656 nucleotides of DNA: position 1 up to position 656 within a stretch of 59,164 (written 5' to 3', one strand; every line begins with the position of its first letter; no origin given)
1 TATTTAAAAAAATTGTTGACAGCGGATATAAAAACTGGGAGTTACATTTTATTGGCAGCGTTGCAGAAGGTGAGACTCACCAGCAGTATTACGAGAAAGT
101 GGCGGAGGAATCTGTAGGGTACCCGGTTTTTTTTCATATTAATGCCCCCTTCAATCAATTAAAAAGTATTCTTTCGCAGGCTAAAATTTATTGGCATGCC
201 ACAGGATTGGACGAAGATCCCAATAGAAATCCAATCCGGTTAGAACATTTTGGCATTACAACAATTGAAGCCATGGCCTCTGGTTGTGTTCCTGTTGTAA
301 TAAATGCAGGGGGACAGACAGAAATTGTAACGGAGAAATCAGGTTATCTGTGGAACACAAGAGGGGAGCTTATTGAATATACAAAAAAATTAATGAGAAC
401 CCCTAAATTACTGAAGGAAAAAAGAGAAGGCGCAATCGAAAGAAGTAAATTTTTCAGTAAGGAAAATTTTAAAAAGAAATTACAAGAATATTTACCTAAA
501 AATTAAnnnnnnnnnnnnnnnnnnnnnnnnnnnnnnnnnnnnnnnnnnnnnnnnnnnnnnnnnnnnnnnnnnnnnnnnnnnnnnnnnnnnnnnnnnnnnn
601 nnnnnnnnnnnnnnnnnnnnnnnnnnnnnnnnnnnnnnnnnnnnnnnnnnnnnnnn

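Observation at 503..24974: Exceptionally GT-C-rich glycosylation megalocus: a possibly undescribed extracytoplasmic glycan-assembly or protein-glycosylation system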

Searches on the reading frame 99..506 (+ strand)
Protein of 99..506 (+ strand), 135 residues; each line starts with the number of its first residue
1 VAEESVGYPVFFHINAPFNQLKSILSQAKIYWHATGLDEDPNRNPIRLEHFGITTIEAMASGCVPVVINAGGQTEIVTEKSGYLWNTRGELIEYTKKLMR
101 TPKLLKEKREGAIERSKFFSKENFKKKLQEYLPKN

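Call 6: search_protein_families(library=pfam, proteins=[window:99-506:+], max_evalue=0.01)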
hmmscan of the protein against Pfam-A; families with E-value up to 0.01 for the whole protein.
window:99-506:+ (135 aa): 2 families
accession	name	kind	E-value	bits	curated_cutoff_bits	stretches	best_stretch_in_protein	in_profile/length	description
PF00534.26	Glycos_transf_1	-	1.5e-11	44.6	26.4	1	10-112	75-169/172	Glycosyl transferases group 1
PF13692.12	Glyco_trans_1_4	-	1.4e-05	25.8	27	1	45-97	83-138/142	Glycosyl transferases group 1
